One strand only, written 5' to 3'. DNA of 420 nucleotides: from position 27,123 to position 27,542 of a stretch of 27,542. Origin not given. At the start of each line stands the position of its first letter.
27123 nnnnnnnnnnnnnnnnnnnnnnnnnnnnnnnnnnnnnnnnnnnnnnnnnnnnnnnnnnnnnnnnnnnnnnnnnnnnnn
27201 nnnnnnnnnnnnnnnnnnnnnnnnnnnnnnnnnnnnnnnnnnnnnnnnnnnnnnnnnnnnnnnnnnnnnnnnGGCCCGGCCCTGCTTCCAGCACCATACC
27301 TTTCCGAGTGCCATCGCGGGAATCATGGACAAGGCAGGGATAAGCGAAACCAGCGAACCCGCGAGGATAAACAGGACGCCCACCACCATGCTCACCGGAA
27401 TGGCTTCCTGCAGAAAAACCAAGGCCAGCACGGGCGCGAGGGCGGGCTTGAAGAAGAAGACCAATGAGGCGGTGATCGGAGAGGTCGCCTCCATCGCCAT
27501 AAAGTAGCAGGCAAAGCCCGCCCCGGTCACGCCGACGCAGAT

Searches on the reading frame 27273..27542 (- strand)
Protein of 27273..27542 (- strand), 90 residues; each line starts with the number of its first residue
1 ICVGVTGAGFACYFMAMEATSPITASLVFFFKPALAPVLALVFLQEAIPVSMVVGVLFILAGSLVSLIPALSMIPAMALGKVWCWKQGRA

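Call 16: search_protein_families(library=pfam, proteins=[window:27273-27542:-], max_evalue=1)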
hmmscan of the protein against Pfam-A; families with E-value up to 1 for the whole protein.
seq(90 aa): 1 family
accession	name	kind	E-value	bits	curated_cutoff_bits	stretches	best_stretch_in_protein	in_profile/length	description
PF00892.27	EamA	-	5e-09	37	28.2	1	6-67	73-134/135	EamA-like transporter family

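Call 17: find_homologous_proteins(query=window:27273-27542:-, max_evalue=0.001)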
Query seq(90 aa) (90 aa): 17 proteins with E <= 0.001 among 23 candidates.
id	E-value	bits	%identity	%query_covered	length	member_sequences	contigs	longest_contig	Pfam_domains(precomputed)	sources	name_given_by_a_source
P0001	3.0e-47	176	99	100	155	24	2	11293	PF00892.27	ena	-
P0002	6.8e-47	175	98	100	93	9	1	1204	PF00892.27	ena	-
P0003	2.9e-45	170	94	100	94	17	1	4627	PF00892.27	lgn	-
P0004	1.2e-41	158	87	100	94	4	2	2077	PF00892.27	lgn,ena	-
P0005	2.5e-36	141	78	100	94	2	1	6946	PF00892.27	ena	-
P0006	4.6e-32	128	97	74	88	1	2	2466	-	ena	-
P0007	7.8e-22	95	67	77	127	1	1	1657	PF00892.27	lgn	-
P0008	8.7e-22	95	72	77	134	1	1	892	PF00892.27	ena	-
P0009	2.8e-21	93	62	77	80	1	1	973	PF00892.27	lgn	-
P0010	2.1e-18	84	67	53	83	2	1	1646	PF00892.27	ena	-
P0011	5.0e-18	83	63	79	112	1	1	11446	PF00892.27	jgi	jgi:drug/metabolite transporter (DMT)-like permease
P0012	8.2e-18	82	63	74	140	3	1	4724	PF00892.27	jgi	jgi:drug/metabolite transporter (DMT)-like permease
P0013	1.8e-17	81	91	51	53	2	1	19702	PF00892.27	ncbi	ncbi:MAG: EamA family transporter [Bilophila wadsworthia]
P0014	1.0e-13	69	100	41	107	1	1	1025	PF00892.27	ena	-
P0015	9.1e-13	66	71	61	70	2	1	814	PF00892.27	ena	-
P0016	1.6e-12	65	67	64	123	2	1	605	PF00892.27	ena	-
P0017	5.0e-11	61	57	70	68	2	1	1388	PF00892.27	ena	-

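Call 18: find_encoding_contigs(protein=P0001, flank=10000, max_places=6)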
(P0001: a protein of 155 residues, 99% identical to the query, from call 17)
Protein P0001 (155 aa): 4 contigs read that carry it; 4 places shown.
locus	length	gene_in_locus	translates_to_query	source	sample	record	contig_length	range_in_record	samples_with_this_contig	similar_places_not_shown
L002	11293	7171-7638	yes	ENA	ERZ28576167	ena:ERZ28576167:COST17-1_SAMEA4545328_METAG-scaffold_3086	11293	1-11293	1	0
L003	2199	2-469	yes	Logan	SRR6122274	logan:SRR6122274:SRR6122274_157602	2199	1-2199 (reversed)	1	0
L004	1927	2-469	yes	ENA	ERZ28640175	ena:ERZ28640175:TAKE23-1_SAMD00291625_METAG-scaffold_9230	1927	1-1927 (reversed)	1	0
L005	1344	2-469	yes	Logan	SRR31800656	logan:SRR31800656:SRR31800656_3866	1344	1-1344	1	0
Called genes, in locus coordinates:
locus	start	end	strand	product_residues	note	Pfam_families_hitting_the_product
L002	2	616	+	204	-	?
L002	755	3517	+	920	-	PF00989:PAS (faint), PF13188:PAS_8 (faint), PF08448:PAS_4 (faint), PF13426:PAS_9 (weak), PF08447:PAS_3, PF00512:HisKA, PF02518:HATPase_c, PF00072:Response_reg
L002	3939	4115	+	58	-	-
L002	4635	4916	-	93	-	PF13356:Arm-DNA-bind_3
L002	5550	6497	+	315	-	PF00126:HTH_1, PF03466:LysR_substrate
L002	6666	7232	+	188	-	-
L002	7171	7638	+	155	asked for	PF00892:EamA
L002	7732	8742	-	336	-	PF03480:DctP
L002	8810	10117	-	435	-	PF06808:DctM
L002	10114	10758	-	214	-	PF04290:DctQ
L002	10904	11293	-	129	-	?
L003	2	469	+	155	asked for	PF00892:EamA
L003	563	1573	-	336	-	PF03480:DctP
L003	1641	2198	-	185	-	?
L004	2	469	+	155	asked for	PF00892:EamA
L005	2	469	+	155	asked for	PF00892:EamA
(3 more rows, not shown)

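Call 19: find_encoding_contigs(protein=P0013, flank=10000, max_places=4)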
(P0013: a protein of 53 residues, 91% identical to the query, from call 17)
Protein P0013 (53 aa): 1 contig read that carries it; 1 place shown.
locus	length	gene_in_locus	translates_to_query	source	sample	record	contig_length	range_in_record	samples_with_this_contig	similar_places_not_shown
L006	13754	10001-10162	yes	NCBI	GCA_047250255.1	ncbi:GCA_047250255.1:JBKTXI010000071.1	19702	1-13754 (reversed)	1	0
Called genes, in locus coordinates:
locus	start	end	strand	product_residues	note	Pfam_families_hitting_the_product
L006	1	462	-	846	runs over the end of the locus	-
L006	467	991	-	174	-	-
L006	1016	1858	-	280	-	-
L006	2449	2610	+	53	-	-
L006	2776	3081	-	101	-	-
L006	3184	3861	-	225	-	-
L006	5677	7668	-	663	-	PF20172:DUF6538, PF00589:Phage_integrase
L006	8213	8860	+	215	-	PF00126:HTH_1, PF03466:LysR_substrate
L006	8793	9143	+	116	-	PF03466:LysR_substrate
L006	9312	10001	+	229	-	PF00892:EamA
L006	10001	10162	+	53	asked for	PF00892:EamA (weak)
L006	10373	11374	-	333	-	PF03480:DctP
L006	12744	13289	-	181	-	PF04290:DctQ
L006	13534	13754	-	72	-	?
